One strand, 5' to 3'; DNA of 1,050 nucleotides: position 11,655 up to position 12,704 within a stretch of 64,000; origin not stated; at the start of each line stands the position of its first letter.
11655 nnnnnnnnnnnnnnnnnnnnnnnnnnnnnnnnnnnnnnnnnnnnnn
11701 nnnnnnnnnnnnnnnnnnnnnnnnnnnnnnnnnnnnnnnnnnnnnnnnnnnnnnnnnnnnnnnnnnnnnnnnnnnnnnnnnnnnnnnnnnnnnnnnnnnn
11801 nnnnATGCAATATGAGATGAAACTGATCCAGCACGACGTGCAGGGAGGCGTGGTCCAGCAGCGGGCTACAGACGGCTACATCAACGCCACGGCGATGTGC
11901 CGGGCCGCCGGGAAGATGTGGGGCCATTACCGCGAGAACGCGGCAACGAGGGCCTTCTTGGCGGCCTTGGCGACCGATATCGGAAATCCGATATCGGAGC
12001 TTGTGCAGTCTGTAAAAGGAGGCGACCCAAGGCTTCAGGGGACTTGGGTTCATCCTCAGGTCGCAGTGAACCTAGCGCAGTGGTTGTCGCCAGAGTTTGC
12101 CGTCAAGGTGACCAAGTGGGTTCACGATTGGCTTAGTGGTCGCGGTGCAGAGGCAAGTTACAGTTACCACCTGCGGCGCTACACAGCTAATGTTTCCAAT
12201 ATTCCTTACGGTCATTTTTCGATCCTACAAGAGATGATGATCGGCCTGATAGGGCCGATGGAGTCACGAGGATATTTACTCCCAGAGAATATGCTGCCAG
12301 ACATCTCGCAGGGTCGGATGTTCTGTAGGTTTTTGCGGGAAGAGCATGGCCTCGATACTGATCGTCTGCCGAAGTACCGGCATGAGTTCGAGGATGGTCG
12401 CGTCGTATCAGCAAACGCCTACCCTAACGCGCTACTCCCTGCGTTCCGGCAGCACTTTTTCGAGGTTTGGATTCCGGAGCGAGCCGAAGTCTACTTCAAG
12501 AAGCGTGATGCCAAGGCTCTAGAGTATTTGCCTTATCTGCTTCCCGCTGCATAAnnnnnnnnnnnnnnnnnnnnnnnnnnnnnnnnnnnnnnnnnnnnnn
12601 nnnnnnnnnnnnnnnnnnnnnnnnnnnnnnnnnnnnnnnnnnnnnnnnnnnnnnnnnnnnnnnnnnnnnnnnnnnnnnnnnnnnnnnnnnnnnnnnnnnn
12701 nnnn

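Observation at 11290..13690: Lower-GC single-gene islet encoding a KilA-N-domain protein (BstA-like architecture) beside a ParB/Srx-fold gene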

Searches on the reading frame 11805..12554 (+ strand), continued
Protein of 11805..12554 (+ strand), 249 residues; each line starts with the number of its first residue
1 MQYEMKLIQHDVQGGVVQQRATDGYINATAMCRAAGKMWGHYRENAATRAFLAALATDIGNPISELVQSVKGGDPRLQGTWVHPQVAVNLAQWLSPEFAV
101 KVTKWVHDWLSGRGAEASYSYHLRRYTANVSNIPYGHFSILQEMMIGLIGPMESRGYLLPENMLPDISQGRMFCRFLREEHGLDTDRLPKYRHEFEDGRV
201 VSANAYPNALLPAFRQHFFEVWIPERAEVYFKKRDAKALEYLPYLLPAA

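Call 31: find_encoding_contigs(protein=P0017, flank=10000, max_places=2)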
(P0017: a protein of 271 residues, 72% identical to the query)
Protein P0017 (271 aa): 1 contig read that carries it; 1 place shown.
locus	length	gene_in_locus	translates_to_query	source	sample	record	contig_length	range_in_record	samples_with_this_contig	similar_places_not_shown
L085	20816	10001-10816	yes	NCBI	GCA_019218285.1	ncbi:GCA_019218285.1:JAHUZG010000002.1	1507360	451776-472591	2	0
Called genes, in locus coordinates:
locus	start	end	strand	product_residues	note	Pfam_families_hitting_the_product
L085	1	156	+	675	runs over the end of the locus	PF07715:Plug, PF00593:TonB_dep_Rec_b-barrel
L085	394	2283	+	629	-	PF01757:Acyl_transf_3, PF19040:SGNH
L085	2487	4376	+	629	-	PF01757:Acyl_transf_3, PF19040:SGNH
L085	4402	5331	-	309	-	PF05853:BKACE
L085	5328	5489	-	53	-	-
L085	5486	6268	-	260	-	PF02737:3HCDH_N, PF00725:3HCDH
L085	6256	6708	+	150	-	PF03480:DctP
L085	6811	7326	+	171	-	PF04290:DctQ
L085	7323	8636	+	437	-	PF06808:DctM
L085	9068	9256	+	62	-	PF07927:HicA_toxin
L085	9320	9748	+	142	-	PF15919:HicB_lk_antitox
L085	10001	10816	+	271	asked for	PF04383:KilA-N, PF26567:BstA_C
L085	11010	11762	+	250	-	PF12686:DUF3800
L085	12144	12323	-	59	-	-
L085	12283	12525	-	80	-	-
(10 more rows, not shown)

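Call 32: find_encoding_contigs(protein=P0026, flank=10000, max_places=2)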
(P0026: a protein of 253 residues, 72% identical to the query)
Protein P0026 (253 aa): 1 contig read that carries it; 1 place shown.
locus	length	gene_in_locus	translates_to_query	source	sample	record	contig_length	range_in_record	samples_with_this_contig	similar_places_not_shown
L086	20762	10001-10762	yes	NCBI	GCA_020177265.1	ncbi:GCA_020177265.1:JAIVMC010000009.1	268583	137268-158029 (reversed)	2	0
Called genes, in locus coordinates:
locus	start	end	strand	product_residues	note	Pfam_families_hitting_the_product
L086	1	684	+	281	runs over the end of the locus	-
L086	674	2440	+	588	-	-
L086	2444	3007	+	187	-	-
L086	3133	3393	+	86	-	-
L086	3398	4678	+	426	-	-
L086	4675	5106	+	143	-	-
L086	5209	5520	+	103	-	-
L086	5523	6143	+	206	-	PF05838:Glyco_hydro_108, PF09374:PG_binding_3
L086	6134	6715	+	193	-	PF11351:GTA_holin_3TM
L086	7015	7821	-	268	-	PF00196:GerE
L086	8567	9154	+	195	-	-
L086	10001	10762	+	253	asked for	PF04383:KilA-N, PF26567:BstA_C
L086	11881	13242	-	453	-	PF00989:PAS, PF08448:PAS_4, PF13426:PAS_9, PF08447:PAS_3, PF00672:HAMP (weak), PF00015:MCPsignal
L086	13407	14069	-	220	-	PF00005:ABC_tran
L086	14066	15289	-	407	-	-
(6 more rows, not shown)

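Call 33: find_encoding_contigs(protein=P0003, flank=10000, max_places=2)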
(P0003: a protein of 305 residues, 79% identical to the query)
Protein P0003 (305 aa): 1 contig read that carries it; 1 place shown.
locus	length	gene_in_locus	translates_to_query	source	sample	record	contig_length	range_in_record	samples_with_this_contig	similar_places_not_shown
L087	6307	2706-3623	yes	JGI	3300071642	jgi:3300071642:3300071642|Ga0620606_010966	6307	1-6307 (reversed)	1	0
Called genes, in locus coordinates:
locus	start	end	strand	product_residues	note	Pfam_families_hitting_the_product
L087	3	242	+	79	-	?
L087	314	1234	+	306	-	-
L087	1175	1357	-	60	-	-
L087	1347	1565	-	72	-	PF20075:DUF6471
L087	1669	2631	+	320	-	PF12760:Zn_ribbon_IS1595, PF12762:DDE_Tnp_IS1595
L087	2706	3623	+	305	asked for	PF04383:KilA-N, PF26567:BstA_C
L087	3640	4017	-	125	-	-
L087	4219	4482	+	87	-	-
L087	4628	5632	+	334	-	PF00589:Phage_integrase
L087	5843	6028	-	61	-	-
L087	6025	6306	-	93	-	?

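Call 34: find_encoding_contigs(protein=P0002, flank=10000, max_places=2)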
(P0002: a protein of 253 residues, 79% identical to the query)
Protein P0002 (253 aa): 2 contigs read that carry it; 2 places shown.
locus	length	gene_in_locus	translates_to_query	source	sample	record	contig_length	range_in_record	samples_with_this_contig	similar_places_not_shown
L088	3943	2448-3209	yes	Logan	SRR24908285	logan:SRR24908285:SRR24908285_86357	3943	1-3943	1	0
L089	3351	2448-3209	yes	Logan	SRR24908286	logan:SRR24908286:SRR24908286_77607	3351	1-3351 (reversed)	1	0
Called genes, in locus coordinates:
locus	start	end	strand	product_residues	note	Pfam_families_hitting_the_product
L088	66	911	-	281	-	-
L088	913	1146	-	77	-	PF20075:DUF6471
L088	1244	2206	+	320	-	PF12760:Zn_ribbon_IS1595, PF12762:DDE_Tnp_IS1595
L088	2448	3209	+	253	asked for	PF04383:KilA-N, PF26567:BstA_C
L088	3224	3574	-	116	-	-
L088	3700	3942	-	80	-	?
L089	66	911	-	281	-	-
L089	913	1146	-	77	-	PF20075:DUF6471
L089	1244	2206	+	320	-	PF12760:Zn_ribbon_IS1595, PF12762:DDE_Tnp_IS1595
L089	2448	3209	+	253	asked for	PF04383:KilA-N, PF26567:BstA_C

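Call 35: find_encoding_contigs(protein=P0006, flank=10000, max_places=2)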
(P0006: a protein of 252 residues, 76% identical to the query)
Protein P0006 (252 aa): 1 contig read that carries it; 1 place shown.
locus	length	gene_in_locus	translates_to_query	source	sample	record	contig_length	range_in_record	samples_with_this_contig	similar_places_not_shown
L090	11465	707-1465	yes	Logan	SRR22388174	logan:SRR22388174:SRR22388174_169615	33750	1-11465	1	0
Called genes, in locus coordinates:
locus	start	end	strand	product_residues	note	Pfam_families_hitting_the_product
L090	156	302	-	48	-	-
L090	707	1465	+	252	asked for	PF04383:KilA-N, PF26567:BstA_C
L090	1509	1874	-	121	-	-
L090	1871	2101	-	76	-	PF25612:DUF7940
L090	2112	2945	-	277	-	PF00182:Glyco_hydro_19 (weak)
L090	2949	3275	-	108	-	PF16083:Phage_holin_3_3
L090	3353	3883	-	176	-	PF24027:DUF7338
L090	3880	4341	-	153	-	-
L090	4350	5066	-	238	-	PF07484:Collar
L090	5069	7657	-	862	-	PF13550:Phage-tail_3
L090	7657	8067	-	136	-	PF22262:DUF6950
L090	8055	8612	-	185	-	-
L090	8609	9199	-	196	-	-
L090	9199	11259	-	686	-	-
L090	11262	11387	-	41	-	-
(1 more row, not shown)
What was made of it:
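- Other homologs lie at prophage ends (calls 31, 32, 35).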

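Call 50: find_related_loci(query=A2, collection=viral_contigs, flank=6000)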
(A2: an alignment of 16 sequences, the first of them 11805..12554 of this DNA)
Query A2 (249 aa) in viral_contigs; peptide patterns used: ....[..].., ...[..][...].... (x = any residue, [..] = any of these).
380 stretches matched a pattern; 348 encode a relative of the query (tblastn E <= 1e-3); the best 80 are kept; 80 distinct loci.
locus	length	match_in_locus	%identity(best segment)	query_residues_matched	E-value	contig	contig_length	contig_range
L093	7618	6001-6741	69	1-247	6e-119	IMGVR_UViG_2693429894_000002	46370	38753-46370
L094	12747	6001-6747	64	1-248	5e-108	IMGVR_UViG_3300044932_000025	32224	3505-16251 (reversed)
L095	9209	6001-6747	64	1-248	5e-108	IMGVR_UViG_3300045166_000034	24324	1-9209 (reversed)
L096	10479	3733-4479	61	1-248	3e-104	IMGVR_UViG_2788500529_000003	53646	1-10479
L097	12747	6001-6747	62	1-247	1e-103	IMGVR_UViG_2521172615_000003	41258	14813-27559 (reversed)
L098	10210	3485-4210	62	1-241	7e-103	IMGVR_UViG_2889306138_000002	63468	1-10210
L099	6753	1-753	61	1-249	6e-103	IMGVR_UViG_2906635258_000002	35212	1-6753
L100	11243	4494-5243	61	1-249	2e-102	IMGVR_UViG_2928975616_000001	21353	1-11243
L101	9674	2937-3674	60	1-245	4e-100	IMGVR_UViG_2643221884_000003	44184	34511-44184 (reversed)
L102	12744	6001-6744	58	1-246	2e-99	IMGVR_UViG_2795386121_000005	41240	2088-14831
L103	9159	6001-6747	59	2-246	4e-98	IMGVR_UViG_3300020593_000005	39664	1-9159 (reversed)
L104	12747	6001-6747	59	2-246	4e-98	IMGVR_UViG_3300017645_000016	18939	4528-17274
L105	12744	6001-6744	60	1-246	1e-97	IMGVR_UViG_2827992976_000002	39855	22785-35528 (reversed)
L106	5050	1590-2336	57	1-246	2e-96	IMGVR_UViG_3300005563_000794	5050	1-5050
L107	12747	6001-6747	57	1-246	2e-96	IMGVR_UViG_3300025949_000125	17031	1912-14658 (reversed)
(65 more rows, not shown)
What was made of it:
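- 348 IMG/VR contigs encode relatives (call 50).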

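Call 55: search_dna_similar(query=window:11805-12554:+, collection=plasmids, mode=protein, max_rows=25)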
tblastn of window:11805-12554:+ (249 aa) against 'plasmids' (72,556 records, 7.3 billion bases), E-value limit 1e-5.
Records with a match: 50; places in all: 53; records where one place covers at least 80% of the query: 5.
Best place of each record, by identity: <60% 50.
By first word of the organism name: Nostoc 12; Pseudosulfitobacter 12; Planktothrix 4; Calothrix 3; Acaryochloris 3; Phaeobacter 2; Trichormus 2; Entomospira 2; Klebsiella 1; Vibrio 1; and 8 more.
By predicted mobility (MOB-suite, as given by PLSDB): non-mobilizable 33; conjugative 14; mobilizable 3.
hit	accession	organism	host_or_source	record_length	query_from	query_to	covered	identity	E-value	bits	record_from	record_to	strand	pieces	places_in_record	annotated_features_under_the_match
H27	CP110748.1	Klebsiella pneumoniae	Homo sapiens,urine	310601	1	235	94%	48.9%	8e-72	244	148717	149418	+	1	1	KilA-N domain-containing protein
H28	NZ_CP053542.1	Vibrio europaeus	Argopecten purpuratus,Shellfish hatchery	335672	4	234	93%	46.8%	3e-64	223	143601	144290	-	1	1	KilA-N domain-containing protein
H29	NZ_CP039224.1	Piscirickettsia salmonis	Salmo salar,cell culture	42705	2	231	92%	43.1%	2e-55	197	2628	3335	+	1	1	KilA-N domain-containing protein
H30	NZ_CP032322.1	Azospirillum argentinense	soil sample,Agricultural field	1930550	1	235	94%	40.2%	2e-47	174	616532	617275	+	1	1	record has no annotation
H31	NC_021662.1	Psychrobacter sp. G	-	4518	2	234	94%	35.2%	8e-40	152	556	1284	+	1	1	KilA-N domain-containing protein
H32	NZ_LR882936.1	Planktothrix agardhii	-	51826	7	116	44%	52.1%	4e-26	113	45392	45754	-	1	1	KilA-N domain-containing protein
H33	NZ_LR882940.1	Planktothrix agardhii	-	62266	7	116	44%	52.1%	4e-26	113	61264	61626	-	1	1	KilA-N domain-containing protein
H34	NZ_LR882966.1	Planktothrix agardhii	-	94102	7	116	44%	52.1%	4e-26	113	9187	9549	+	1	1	KilA-N domain-containing protein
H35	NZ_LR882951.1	Planktothrix agardhii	-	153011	7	116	44%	50.0%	3e-23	105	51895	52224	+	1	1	KilA-N domain-containing protein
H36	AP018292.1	Calothrix sp. NIES-4105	-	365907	7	166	64%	33.5%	4e-13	76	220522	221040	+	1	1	KilA-like protein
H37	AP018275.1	Calothrix sp. NIES-4101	-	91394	5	110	43%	50.0%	1e-18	92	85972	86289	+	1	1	C-5 cytosine-specific DNA methylase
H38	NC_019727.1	Calothrix sp. PCC 6303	-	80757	5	112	43%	45.5%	5e-18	90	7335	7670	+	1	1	ParB/RepB/Spo0J family partition protein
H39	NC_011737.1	Gloeothece citriformis PCC 7424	-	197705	7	110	42%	46.3%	3e-16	85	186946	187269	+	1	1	KilA-N domain-containing protein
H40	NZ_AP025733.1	Nostoc cf. commune SO-36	-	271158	8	98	37%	48.9%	2e-14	79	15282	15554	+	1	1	KilA-N domain-containing protein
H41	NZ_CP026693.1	Nostoc sp. 'Lobaria pulmonaria (5183) cyanobiont'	Lobaria pulmonaria thallus,lichen ...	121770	24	100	31%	55.8%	3e-15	82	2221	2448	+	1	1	KilA-N domain-containing protein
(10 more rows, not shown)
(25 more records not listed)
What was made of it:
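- Closest known: KilA-N / Bro-N phage antirepressor-type proteins and APSES factors. Different: Roseobacter plasmids carry Bro-N plus BstA_C fusions (call 55).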

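Call 64: predict_structure(alignment_id=A5)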
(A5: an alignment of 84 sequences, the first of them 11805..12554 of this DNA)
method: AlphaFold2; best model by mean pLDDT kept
length: 249 residues; sequences in the alignment: 84
mean_pLDDT: 86.1   pTM: 0.54
mean pLDDT of the five models: 86.1, 85.6, 84.9, 83.5, 82.1
residues with pLDDT >= 90: 111; 70-90: 116; 50-70: 16; < 50: 6
segments of 3 or more residues with pLDDT < 50: 1-4
pLDDT, mean of each block of 10 residues (from residue 1): 63 84 91 93 94 93 92 84 97 96 92 60 85 94 88 85 66 80 88 85 91 90 88 90 83
secondary structure, 60 per line:
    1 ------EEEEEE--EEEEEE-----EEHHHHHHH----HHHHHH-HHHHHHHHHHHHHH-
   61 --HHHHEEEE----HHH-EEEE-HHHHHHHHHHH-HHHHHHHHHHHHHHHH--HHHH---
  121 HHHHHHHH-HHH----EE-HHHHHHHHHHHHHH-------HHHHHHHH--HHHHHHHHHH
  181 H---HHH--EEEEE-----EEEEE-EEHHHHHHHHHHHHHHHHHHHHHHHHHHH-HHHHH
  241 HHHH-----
elements in order: E7-12 E15-20 H28-34 H39-44 H46-59 H63-66 E67-70 E79-82 H84-94 H96-111 H114-117 H121-128 H140-153 H161-168 H171-181 E190-194 E200-204 H208-234 H236-244

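Call 66: search_protein_families(library=pfam, proteins=[L083:10778-11191:-, L083:7875-8495:+, L088:66-911:-], max_evalue=1)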
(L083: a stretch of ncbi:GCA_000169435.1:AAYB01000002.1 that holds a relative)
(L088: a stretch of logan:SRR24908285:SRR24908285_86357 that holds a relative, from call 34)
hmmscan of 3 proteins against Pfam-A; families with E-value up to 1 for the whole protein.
L083:10778-11191:- (137 aa): 0 families

L083:7875-8495:+ (206 aa): 2 families
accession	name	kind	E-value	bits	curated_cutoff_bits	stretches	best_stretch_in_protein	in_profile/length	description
PF12645.13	HTH_16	-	0.016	15.7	22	1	125-167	22-62/65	Helix-turn-helix domain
PF21659.2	Flavi_E_stem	-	0.034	15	27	1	18-60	43-84/95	Flavivirus envelope glycoprotein E, stem/anchor domain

L088:66-911:- (281 aa): 0 families

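Call 67: fold_search(model_id=the predicted structure, library=pdb)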
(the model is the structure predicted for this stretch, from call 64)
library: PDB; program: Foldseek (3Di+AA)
matches with E <= 10: 171; with E <= 0.001: 0
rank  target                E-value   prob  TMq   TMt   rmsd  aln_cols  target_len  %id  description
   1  1bm8                  3.7e-03  1.00  0.24  0.56   7.7       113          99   18  DNA-BINDING DOMAIN OF MBP1 (released 1999-03-02)
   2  1mb1                  8.9e-03  1.00  0.23  0.54   7.9       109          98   18  MBP1 FROM SACCHAROMYCES CEREVISIAE (released 1998-07-29)
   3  1l3g_MODEL_1_A        2.2e-02  0.89  0.20  0.36   9.0       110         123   24  NMR Structure of the DNA-binding Domain of Cell Cycle Protein, Mbp1(2-124) from Saccharomyces cerevisiae (released 2003-02-18)
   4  4ux5_A                3.3e-02  0.99  0.20  0.42   7.4        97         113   22  Structure of DNA complex of PCG2 (released 2015-01-14)
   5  5ybx                  3.7e-02  0.98  0.18  0.33   6.6        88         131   23  Crystal structure of the N-terminal domain of Bqt4 in S.pombe (released 2018-09-19)
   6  5yc2_C                5.6e-02  0.99  0.21  0.26   6.4        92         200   18  Crystal structure of inner membrane protein Bqt4 in complex with telomeric protein Rap1 (released 2018-11-14)
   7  5yc2_A                8.4e-02  0.97  0.23  0.28   6.8       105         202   16  Crystal structure of inner membrane protein Bqt4 in complex with telomeric protein Rap1 (released 2018-11-14)
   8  7udi_A                4.7e-01  0.12  0.21  0.24  14.6       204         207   12  Full-length dimer of DNA-Damage Response Protein C from Deinococcus radiodurans (released 2023-02-22)
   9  7udi_B                7.5e-01  0.11  0.25  0.27  13.3       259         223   14  Full-length dimer of DNA-Damage Response Protein C from Deinococcus radiodurans (released 2023-02-22)
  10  7qvb_B                1.4e+00  0.11  0.27  0.29  11.2       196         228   15  Crystal structure of the DNA-binding protein DdrC from Deinococcus radiodurans (released 2022-06-22)
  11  5cvv_A                1.4e+00  0.06  0.15  0.12  11.9       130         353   15  coniferyl alcohol bound monolignol 4-O-methyltransferase 9 (released 2015-09-16)
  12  4djb_B                2.2e+00  0.08  0.17  0.28   7.1        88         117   20  A Structural Basis for the Assembly and Functions of a Viral Polymer that Inactivates Multiple Tumor Suppressors (released 2012-10-31)
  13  5hhk_B                2.2e+00  0.08  0.16  0.14  13.9       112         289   13  Reverse transcriptase domain of group II intron maturase from Roseburia intestinalis in P21 space group (Se-MET) (released 2016-05-04)
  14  9e5c_6f               2.3e+00  0.04  0.12  0.09  17.3       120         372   14  Cryo-EM structure of 96 nm repeat of microtubule doublet from T. brucei flagellum (released 2025-03-12)
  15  9uwl_A                2.3e+00  0.01  0.09  0.09  23.2       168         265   11  Cryo-EM structure of human V1aR bound with SRX246 at a resolution of 2.6 angstrom (released 2026-02-04)
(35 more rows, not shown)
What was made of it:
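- On BstA abortive-infection family: The AF2 model hits Mbp1/APSES domains (call 67).
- Closest known: KilA-N / Bro-N phage antirepressor-type proteins and APSES factors. Same: The model superposes on Mbp1, PCG2 and Bqt4 (call 67).
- The full-length model has pLDDT 86, and its N-terminal domain hits Mbp1/APSES (calls 64, 67).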

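Call 98: search_protein_families(library=phrogs, proteins=[L002:5992-6765:+], max_evalue=0.001)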
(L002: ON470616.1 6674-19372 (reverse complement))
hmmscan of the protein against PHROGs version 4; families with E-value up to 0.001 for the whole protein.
L002:5992-6765:+ (257 aa): 5 families
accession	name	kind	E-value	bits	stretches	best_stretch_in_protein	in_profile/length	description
phrog_6287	-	moron, auxiliary metabolic gene and host takeover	2.7e-89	300.4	1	1-254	6-303/304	BstA abortive infection system, replication inhibitor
phrog_129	-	transcription regulation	9.2e-25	89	1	13-118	8-116/273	transcriptional regulator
phrog_1136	-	unknown function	5.4e-14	53.5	1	22-118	17-111/244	-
phrog_2812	-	unknown function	4.3e-13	50.4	1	23-123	16-117/288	-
phrog_6095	-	lysis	5.3e-05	24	1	38-109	42-109/217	amidase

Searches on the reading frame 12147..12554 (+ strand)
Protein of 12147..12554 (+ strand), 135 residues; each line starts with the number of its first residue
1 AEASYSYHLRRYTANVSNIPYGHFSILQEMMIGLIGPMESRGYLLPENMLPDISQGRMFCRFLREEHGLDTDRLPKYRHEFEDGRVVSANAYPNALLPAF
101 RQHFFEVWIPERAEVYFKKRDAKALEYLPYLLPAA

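Call 76: predict_structure(alignment_id=A6)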
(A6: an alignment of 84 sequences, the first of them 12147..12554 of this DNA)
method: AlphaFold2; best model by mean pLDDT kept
length: 135 residues; sequences in the alignment: 84
mean_pLDDT: 89.7   pTM: 0.81
mean pLDDT of the five models: 89.7, 88.3, 88.0, 87.0, 86.7
residues with pLDDT >= 90: 103; 70-90: 25; 50-70: 6; < 50: 1
segments of 3 or more residues with pLDDT < 50: none
pLDDT, mean of each block of 10 residues (from residue 1): 75 94 94 93 89 75 93 94 92 96 93 93 94 76
secondary structure, 60 per line:
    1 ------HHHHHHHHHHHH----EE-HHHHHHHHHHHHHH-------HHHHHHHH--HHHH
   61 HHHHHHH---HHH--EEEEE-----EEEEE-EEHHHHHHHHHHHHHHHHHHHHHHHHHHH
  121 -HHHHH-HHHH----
elements in order: H7-18 H26-39 H47-54 H57-67 E76-80 E86-90 H94-120 H122-126 H128-131
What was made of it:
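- Tried and rejected: The model is confident (pLDDT 89.7, pTM 0.81, call 76).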

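Call 112: fold_search(model_id=the predicted structure, library=viral)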
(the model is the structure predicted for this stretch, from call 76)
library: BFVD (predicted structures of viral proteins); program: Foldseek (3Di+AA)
matches with E <= 10: 552; with E <= 0.001: 0
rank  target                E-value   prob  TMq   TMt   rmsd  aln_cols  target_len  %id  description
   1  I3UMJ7                6.4e-02  0.15  0.20  0.21   9.8       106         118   19  Uncharacterized protein [Colwellia phage 9A]
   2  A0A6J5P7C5            1.5e-01  0.44  0.27  0.39   9.4        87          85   17  Uncharacterized protein [uncultured Caudovirales phage]
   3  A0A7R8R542            2.5e-01  0.05  0.15  0.06  16.0       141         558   15  Uncharacterized protein [Klebsiella phage vB_KvM-Eowyn]
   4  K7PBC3                3.9e-01  0.07  0.18  0.07  16.2       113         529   19  Protein ORF22 [Cyprinid herpesvirus 1]
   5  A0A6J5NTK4            4.1e-01  0.33  0.34  0.29   8.2       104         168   15  Uncharacterized protein [uncultured Caudovirales phage]
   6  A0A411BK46            4.4e-01  0.10  0.19  0.27  11.4        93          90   18  (no name in the UniProt tables at hand)
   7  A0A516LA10            5.3e-01  0.28  0.36  0.46   5.1        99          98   15  (no name in the UniProt tables at hand)
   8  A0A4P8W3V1            5.7e-01  0.12  0.31  0.14  11.0       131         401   14  (no name in the UniProt tables at hand)
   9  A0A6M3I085            6.1e-01  0.28  0.38  0.25   9.6       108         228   13  (no name in the UniProt tables at hand)
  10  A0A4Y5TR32            6.1e-01  0.06  0.17  0.21  12.4        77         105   14  (no name in the UniProt tables at hand)
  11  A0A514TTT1            6.5e-01  0.06  0.20  0.16  16.8       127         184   10  Polyprotein (Fragment) [Narcissus latent virus]
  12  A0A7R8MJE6            6.5e-01  0.04  0.18  0.14  17.7       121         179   14  Uncharacterized protein [Klebsiella phage vB_KvM-Eowyn]
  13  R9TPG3                6.9e-01  0.11  0.19  0.33   7.4        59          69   20  Uncharacterized protein [Synechococcus phage S-IOM18]
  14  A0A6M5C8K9            6.9e-01  0.05  0.16  0.16  10.6        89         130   18  (no name in the UniProt tables at hand)
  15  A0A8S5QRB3            7.4e-01  0.10  0.24  0.24  15.5        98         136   19  Terminase small subunit [Siphoviridae sp. ct6oU4]
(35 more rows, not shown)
